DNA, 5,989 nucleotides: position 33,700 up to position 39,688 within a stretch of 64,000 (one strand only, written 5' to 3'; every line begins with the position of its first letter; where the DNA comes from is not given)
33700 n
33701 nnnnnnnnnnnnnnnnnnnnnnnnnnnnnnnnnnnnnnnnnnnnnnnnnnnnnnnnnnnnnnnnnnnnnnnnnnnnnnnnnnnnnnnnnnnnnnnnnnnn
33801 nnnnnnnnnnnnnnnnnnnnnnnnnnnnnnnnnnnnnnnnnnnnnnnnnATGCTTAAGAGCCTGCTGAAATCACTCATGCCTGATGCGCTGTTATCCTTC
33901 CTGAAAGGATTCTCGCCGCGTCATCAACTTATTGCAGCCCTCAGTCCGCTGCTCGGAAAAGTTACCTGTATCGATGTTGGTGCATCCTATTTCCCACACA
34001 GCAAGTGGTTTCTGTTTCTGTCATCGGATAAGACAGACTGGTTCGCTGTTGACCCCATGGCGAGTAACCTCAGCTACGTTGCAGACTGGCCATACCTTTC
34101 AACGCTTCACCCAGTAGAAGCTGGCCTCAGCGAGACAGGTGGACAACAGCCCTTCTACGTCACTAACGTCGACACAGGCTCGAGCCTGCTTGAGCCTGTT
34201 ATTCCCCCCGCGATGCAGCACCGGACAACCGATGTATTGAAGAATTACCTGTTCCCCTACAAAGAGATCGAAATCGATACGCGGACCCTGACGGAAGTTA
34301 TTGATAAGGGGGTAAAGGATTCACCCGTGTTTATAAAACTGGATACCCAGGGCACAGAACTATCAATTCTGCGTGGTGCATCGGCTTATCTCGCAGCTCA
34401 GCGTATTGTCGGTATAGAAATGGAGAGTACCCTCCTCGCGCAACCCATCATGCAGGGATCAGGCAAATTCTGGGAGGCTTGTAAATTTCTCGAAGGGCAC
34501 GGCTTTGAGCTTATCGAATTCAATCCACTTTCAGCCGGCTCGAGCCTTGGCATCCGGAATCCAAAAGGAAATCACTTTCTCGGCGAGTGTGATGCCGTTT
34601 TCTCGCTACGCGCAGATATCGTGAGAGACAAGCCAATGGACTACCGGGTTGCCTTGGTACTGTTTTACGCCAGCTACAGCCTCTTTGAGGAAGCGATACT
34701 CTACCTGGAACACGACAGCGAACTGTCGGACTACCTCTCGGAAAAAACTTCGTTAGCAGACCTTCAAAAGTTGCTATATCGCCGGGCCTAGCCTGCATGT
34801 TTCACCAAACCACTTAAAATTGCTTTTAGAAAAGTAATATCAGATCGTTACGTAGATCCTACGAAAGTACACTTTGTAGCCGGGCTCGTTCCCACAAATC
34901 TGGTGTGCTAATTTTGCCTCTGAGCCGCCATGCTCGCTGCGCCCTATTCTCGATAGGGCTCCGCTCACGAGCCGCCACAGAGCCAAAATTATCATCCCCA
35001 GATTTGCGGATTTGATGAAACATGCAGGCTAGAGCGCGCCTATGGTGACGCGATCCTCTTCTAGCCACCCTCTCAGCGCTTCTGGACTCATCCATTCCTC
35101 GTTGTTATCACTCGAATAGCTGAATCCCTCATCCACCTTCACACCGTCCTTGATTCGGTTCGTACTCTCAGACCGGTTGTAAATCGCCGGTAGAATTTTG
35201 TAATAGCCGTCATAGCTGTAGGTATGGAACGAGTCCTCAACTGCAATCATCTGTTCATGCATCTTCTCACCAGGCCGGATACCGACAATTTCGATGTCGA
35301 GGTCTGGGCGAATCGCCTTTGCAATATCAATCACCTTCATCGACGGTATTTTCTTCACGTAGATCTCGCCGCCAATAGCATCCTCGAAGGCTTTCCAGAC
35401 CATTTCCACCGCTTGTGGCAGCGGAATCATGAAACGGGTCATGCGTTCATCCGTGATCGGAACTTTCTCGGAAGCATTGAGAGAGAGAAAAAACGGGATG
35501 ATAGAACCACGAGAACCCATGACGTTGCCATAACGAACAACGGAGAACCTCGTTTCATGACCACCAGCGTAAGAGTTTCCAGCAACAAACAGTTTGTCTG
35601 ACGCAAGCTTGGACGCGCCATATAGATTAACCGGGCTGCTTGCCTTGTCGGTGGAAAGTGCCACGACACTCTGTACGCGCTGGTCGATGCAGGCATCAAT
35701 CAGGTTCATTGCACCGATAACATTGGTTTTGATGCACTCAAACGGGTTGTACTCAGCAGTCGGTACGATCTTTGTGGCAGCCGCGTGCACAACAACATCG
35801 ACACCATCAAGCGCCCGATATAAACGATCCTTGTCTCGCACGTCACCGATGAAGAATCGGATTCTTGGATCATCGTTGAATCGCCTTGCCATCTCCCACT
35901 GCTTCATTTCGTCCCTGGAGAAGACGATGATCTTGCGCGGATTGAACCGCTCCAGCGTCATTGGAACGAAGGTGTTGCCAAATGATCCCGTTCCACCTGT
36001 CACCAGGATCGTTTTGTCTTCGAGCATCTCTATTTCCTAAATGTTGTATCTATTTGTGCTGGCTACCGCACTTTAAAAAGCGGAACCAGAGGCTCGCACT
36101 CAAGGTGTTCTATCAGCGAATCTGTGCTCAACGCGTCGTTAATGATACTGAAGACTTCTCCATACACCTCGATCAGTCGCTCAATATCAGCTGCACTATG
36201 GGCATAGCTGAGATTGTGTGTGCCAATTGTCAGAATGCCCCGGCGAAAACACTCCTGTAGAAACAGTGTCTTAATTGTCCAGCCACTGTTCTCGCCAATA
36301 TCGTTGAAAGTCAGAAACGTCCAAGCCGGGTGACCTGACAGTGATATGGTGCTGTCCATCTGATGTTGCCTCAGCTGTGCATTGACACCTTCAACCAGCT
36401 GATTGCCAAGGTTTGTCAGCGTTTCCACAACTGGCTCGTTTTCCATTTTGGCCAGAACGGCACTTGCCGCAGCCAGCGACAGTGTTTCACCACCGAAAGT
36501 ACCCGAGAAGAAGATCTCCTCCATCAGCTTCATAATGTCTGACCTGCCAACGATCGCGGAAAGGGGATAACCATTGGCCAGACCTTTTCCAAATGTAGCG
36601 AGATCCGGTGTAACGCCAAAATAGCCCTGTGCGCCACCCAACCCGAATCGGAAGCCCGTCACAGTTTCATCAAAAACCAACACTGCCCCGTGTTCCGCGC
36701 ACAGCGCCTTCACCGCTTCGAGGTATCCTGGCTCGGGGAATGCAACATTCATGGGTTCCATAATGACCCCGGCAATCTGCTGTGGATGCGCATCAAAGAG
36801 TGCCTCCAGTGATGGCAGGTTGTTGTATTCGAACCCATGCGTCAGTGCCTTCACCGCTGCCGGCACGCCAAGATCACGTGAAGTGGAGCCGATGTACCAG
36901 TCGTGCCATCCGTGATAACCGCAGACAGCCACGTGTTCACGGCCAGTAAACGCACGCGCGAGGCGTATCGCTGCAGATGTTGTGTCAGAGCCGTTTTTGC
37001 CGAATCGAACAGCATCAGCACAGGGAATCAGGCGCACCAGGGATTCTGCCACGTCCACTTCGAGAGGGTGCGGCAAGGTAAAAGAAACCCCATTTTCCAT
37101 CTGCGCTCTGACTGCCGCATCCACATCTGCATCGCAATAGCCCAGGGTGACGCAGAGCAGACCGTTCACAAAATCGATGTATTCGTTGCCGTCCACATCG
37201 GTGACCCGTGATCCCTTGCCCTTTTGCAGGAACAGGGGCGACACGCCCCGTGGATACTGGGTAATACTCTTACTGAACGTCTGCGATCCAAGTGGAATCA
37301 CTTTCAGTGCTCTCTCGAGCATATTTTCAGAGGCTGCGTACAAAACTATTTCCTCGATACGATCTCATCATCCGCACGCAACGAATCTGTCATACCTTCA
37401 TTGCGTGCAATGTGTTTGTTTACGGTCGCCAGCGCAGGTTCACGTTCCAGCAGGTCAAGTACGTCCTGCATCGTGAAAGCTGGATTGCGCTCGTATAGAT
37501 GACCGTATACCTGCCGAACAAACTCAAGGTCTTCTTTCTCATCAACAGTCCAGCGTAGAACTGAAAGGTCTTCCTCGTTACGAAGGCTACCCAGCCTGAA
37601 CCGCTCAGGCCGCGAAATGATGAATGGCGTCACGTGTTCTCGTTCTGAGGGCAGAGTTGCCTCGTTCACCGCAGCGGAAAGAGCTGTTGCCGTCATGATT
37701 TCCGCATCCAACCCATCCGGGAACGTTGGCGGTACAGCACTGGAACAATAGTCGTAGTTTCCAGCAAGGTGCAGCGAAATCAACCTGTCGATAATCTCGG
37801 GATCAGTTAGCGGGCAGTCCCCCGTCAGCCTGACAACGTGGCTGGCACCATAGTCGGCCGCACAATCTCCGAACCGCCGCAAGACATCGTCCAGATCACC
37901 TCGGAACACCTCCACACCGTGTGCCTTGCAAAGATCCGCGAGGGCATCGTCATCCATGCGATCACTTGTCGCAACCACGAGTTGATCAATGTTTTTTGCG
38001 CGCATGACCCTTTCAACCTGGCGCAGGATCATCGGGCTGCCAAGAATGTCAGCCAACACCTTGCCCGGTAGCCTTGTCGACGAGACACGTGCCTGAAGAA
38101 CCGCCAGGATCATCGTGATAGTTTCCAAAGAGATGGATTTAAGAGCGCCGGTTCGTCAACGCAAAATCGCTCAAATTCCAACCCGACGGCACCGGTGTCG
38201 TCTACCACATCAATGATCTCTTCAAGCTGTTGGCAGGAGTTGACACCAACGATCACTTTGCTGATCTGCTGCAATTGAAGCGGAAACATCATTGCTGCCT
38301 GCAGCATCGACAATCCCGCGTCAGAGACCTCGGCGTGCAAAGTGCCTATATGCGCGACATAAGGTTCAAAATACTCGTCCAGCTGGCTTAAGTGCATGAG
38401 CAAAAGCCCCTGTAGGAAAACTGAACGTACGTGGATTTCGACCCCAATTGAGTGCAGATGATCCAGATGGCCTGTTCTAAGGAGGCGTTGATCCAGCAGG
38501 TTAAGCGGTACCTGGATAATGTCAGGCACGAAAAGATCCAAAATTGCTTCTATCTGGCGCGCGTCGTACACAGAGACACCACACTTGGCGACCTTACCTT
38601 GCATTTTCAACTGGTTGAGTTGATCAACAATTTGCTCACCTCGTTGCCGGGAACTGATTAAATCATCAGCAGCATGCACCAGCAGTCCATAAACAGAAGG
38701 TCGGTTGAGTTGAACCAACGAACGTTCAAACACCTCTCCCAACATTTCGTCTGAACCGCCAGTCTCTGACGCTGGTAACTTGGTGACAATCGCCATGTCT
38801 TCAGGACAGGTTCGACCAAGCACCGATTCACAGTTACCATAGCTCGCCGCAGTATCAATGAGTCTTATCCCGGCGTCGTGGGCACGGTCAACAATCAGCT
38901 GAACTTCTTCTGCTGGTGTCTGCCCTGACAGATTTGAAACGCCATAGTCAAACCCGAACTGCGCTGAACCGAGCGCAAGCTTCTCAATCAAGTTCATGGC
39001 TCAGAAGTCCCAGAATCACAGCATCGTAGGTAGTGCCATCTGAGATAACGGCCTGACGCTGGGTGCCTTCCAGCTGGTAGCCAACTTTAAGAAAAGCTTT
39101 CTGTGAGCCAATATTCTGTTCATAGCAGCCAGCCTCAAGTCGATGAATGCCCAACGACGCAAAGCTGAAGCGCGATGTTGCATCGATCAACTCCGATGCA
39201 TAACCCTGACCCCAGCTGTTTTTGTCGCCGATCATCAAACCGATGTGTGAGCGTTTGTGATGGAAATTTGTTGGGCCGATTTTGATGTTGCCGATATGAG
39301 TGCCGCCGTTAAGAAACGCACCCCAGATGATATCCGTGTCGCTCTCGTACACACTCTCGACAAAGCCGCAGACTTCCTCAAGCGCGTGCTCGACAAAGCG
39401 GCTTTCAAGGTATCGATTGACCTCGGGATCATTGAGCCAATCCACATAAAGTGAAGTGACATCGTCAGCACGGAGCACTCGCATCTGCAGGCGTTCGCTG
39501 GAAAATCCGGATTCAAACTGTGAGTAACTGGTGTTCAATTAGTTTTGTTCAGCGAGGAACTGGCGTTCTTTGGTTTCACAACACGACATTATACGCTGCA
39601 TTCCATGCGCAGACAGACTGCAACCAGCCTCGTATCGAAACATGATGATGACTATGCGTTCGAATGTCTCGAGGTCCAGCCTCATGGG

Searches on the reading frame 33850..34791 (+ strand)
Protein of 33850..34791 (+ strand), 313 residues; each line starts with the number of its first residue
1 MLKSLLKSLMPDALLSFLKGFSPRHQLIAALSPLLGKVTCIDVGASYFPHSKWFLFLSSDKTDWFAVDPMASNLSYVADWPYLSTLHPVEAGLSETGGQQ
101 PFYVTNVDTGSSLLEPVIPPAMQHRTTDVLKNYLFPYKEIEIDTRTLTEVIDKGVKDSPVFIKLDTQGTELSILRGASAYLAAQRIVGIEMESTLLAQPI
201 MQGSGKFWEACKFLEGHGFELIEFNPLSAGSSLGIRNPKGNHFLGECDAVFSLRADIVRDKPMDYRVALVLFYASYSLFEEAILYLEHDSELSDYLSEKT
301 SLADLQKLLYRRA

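Call 8: search_protein_families(library=pfam, proteins=[window:33850-34791:+], max_evalue=0.001)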
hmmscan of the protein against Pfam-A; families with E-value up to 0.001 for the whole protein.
window:33850-34791:+ (313 aa): 1 family
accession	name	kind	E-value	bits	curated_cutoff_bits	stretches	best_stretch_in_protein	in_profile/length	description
PF05050.19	Methyltransf_21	-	1.6e-11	45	22.7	1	65-220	27-172/173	Methyltransferase FkbM domain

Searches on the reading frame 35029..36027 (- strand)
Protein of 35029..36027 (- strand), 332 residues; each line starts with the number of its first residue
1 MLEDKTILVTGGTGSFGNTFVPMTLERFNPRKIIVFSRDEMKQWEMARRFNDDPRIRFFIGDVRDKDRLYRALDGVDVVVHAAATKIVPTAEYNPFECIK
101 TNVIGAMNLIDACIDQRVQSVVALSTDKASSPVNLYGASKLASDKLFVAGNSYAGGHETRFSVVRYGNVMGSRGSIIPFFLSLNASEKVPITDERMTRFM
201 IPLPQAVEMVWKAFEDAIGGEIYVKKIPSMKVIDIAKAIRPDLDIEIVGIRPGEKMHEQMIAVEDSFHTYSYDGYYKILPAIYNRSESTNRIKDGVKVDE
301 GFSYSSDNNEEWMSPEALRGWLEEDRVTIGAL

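Call 8: search_protein_families(library=pfam, proteins=[window:35029-36027:-], max_evalue=0.001)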
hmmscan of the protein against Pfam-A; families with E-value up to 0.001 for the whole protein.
window:35029-36027:- (332 aa): 11 families
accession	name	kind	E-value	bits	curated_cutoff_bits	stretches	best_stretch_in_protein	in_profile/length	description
PF02719.21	Polysacc_synt_2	-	1.1e-95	320.7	20.2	1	7-278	1-291/293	Polysaccharide biosynthesis protein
PF01370.27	Epimerase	-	3.4e-21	76.2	20.9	1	7-178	1-187/240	NAD dependent epimerase/dehydratase family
PF01073.25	3Beta_HSD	-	1.3e-16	60.9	22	1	8-129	1-119/280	3-beta hydroxysteroid dehydrogenase/isomerase family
PF16363.11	GDP_Man_Dehyd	-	1.5e-14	54.6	27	1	8-127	1-130/332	GDP-mannose 4,6 dehydratase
PF13460.12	NAD_binding_10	-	6.7e-09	36.3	27.2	1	11-131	1-103/184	NAD(P)H-binding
PF04321.23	RmlD_sub_bind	-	2.2e-08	34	27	1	6-175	2-157/287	RmlD substrate binding domain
PF07993.18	NAD_binding_4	-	3.5e-07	30.1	20.1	1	9-130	1-140/258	Male sterility protein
PF05368.20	NmrA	-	1.4e-06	28.6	27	1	4-118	2-99/298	NmrA-like family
PF00106.31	adh_short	-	1.6e-06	28.1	26.6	1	5-165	1-178/195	short chain dehydrogenase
PF08659.16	KR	-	0.00012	22.5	22.6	1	6-125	2-135/180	KR domain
PF03435.24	Sacchrp_dh_NADP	-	0.00014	22.6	25.1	0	7-83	1-76/129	Saccharopine dehydrogenase NADP binding domain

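Call 76: search_protein_families(library=ncbifam, proteins=[window:35029-36027:-], max_evalue=0.00001)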
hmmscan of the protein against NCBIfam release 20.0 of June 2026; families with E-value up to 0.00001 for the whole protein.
window:35029-36027:- (332 aa): 15 families
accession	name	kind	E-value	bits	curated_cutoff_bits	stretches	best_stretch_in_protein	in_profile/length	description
TIGR03589.1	PseB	equivalog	2.4e-153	509.8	407.75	1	1-320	1-322/324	UDP-N-acetylglucosamine 4,6-dehydratase (inverting)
TIGR04130.1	FnlA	equivalog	1.8e-71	240.8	730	1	1-309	1-313/337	UDP-N-acetylglucosamine 4,6-dehydratase/5-epimerase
TIGR04180.1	EDH_00030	hypoth_equivalog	4.7e-18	65.3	475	1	7-246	1-259/297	NAD-dependent 4,6-dehydratase LegB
TIGR01181.1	dTDP_gluc_dehyt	equivalog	1.4e-15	57.2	365.1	1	7-129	2-128/321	dTDP-glucose 4,6-dehydratase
TIGR01179.1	galE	equivalog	5e-14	51.9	262.3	1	7-173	2-180/332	UDP-glucose 4-epimerase GalE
TIGR02622.1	CDP_4_6_dhtase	equivalog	1.7e-13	50.5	278.45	1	3-129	3-132/352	CDP-glucose 4,6-dehydratase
TIGR02197.1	heptose_epim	equivalog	9.9e-11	41.4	274.6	1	7-173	1-174/316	ADP-glyceromanno-heptose 6-epimerase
NF041293.1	G6PDh_Azf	equivalog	1.8e-10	40.7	400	1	4-129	2-118/252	NAD-dependent glucose-6-phosphate dehydrogenase Azf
NF042422.1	oxyalk_red_OleD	equivalog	1.1e-09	38.1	580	1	7-127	3-111/329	2-alkyl-3-oxoalkanoate reductase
TIGR03466.1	HpnA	hypoth_equivalog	3.7e-09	35.9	367.65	1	6-126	2-113/327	hopanoid-associated sugar epimerase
NF052578.1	StrlDmthSdmBMthl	equivalog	9.1e-09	35.5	600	1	6-139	2-125/328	sterol demethylase protein SdmB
NF042423.1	oxyalk_red_Shew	equivalog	1.7e-07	30.6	580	1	5-127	9-119/331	2-alkyl-3-oxoalkanoate reductase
TIGR01214.1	rmlD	equivalog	2.6e-07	30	224.05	1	6-141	1-129/285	dTDP-4-dehydrorhamnose reductase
NF043036.1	ErythonDh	equivalog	6.2e-07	28.9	325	1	7-124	3-122/321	D-erythronate dehydrogenase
NF007956.0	PRK10675.1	subfamily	4.2e-06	26.1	394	1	7-125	3-123/338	UDP-glucose 4-epimerase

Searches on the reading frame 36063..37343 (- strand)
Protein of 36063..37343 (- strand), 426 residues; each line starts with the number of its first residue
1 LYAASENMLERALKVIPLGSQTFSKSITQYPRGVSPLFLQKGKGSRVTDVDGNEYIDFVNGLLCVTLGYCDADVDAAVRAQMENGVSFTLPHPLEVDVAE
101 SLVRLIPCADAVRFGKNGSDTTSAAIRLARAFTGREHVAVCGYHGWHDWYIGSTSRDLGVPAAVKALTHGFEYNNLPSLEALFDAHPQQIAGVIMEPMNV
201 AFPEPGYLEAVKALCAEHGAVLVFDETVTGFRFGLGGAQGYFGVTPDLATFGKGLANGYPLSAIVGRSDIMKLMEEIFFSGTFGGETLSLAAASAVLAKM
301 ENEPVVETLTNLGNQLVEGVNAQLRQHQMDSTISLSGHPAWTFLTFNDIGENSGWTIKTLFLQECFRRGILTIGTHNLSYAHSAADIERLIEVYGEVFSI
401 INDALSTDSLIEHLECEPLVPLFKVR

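Call 8: search_protein_families(library=pfam, proteins=[window:36063-37343:-], max_evalue=0.001)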
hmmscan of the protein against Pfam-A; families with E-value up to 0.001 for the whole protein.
window:36063-37343:- (426 aa): 1 family
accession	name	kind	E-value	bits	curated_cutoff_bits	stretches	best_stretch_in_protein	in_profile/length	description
PF00202.27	Aminotran_3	-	3.7e-52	177.8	30.5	1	33-335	5-341/403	Aminotransferase class-III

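Call 76: search_protein_families(library=ncbifam, proteins=[window:36063-37343:-], max_evalue=0.00001)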
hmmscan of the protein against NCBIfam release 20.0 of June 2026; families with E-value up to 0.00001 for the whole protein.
window:36063-37343:- (426 aa): 68 families (the best 25 are shown)
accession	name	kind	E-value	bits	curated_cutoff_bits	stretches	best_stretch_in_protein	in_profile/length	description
NF004856.0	PRK06209.1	equivalog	7.1e-124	413.7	486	1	3-424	9-438/450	glutamate-1-semialdehyde 2,1-aminomutase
NF000818.0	PRK00062.1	subfamily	2.4e-80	270.3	398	1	3-399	4-425/429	glutamate-1-semialdehyde 2,1-aminomutase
NF041362.1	GntE_guanitoxin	equivalog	1.2e-77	261.3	525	1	4-349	7-372/426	guanitoxin biosynthesis PLP-dependent transaminase GntE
TIGR00713.1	hemL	equivalog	6.9e-77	258.9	527.3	1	5-398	2-420/423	glutamate-1-semialdehyde 2,1-aminomutase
NF009055.0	PRK12389.1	equivalog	1.6e-64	218.1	637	1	2-401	3-428/431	glutamate-1-semialdehyde 2,1-aminomutase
NF002874.0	PRK03244.1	equivalog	1.7e-47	162.1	457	1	33-322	23-321/399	acetylornithine transaminase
TIGR00707.1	argD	subfamily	2.8e-47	161.4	410.05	1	35-328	9-314/381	acetylornithine/succinylornithine family transaminase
NF005993.0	PRK08117.1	subfamily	4.3e-46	157.4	574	2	174-374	190-395/433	aspartate aminotransferase family protein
NF004426.0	PRK05769.1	equivalog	7.8e-46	156.7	552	2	186-375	218-408/441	acetyl ornithine aminotransferase family protein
NF002797.0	PRK02936.1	equivalog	2e-43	148.6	496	1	36-333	12-316/385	acetylornithine transaminase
TIGR00700.1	GABAtrnsam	equivalog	1.6e-42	145.6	506.65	2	182-320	188-333/420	4-aminobutyrate--2-oxoglutarate transaminase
NF001864.0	PRK00615.1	equivalog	1e-40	139.6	706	1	30-341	30-360/433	glutamate-1-semialdehyde aminotransferase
NF004718.0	PRK06062.1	subfamily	5.8e-40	137.2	472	2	186-326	214-362/454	hypothetical protein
NF006368.0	PRK08593.1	equivalog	1.3e-39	136.1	570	2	188-373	208-398/448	aspartate aminotransferase family protein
NF049976.1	AmadipTransam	equivalog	1.5e-39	136.1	650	2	185-373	186-379/416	2-aminoadipate transaminase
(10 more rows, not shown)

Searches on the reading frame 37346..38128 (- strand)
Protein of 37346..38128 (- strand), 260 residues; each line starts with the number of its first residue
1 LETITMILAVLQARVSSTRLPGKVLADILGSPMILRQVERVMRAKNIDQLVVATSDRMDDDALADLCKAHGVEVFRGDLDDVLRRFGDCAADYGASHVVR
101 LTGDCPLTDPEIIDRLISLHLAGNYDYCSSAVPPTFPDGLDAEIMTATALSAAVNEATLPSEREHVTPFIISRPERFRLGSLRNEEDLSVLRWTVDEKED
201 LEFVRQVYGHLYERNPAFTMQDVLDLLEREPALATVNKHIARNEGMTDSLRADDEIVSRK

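Call 8: search_protein_families(library=pfam, proteins=[window:37346-38128:-], max_evalue=0.001)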
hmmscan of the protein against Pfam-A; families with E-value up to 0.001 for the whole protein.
window:37346-38128:- (260 aa): 2 families
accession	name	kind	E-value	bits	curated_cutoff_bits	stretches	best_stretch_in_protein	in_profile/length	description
PF02348.25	CTP_transf_3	-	1.4e-30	107.2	22.6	1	9-199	2-183/217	Cytidylyltransferase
PF12804.13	NTP_transf_3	-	3.9e-06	27.6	27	1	23-126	16-117/160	MobA-like NTP transferase domain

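Call 76: search_protein_families(library=ncbifam, proteins=[window:37346-38128:-], max_evalue=0.00001)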
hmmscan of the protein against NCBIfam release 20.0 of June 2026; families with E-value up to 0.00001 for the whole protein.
window:37346-38128:- (260 aa): 6 families
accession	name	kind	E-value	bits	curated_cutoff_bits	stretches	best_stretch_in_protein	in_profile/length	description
NF003952.0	PRK05450.1-5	subfamily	3.5e-18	65.6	193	1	7-120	3-116/250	3-deoxy-manno-octulosonate cytidylyltransferase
NF009905.0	PRK13368.1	subfamily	7.5e-18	64.7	255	1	7-123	3-117/243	3-deoxy-manno-octulosonate cytidylyltransferase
NF003950.0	PRK05450.1-3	subfamily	3.2e-15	56.1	234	1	8-119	4-116/248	3-deoxy-manno-octulosonate cytidylyltransferase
NF003948.0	PRK05450.1-1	equivalog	4.2e-15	55.6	281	1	7-128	6-128/248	3-deoxy-manno-octulosonate cytidylyltransferase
TIGR00466.1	kdsB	equivalog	1.7e-12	47.3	155.2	1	9-119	5-115/241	3-deoxy-manno-octulosonate cytidylyltransferase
TIGR03584.1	PseF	equivalog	2.1e-06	27.5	205.7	1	8-74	1-63/222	pseudaminic acid cytidylyltransferase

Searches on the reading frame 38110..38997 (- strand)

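Call 8: search_protein_families(library=pfam, proteins=[window:38110-38997:-], max_evalue=0.001)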
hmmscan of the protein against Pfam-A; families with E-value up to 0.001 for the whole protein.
window:38110-38997:- (295 aa): 1 family
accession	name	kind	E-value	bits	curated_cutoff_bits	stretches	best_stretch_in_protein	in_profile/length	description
PF00248.27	Aldo_ket_red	-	4.2e-28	98.7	24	1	6-265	1-274/291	Aldo/keto reductase family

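Call 76: search_protein_families(library=ncbifam, proteins=[window:38110-38997:-], max_evalue=0.00001)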
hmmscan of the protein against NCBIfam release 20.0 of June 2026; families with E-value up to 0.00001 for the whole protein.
window:38110-38997:- (295 aa): 3 families
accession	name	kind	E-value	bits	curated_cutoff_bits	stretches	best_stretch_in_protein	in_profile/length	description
NF011432.0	PRK14863.1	equivalog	8.1e-45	153.6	244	1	4-291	5-290/292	bifunctional regulator KidO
NF049922.1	MethglyxlRedYdjG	equivalog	2.1e-08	33.6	550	0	121-203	148-229/326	NADH-dependent methylglyoxal reductase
NF008598.0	PRK11565.1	equivalog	1.3e-06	27.8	425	1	26-175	24-174/275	2,5-didehydrogluconate reductase DkgA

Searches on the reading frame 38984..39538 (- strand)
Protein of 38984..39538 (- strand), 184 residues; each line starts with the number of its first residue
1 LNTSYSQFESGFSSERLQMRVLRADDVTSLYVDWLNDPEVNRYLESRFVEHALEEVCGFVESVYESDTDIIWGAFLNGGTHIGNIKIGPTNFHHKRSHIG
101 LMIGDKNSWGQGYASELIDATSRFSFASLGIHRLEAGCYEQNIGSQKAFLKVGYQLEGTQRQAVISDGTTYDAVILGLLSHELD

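Call 8: search_protein_families(library=pfam, proteins=[window:38984-39538:-], max_evalue=0.001)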
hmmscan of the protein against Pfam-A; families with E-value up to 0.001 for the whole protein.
window:38984-39538:- (184 aa): 3 families
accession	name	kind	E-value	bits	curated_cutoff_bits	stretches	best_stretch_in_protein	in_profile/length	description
PF13302.13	Acetyltransf_3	-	9.2e-23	81.9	25.4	1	16-155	1-138/138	Acetyltransferase (GNAT) domain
PF13420.13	Acetyltransf_4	-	6.3e-11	43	24.3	1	20-174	2-154/155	Acetyltransferase (GNAT) domain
PF00583.31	Acetyltransf_1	-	7.7e-09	36.3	20.7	1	63-154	24-116/116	Acetyltransferase (GNAT) family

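Call 76: search_protein_families(library=ncbifam, proteins=[window:38984-39538:-], max_evalue=0.00001)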
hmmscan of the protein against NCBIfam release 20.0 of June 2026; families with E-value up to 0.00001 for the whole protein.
window:38984-39538:- (184 aa): 1 family
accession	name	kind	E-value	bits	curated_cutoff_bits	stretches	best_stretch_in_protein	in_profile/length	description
TIGR03585.1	PseH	equivalog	2.7e-11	43.8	93.1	1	30-175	13-154/156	UDP-4-amino-4,6-dideoxy-N-acetyl-beta-L-altrosamine N-acetyltransferase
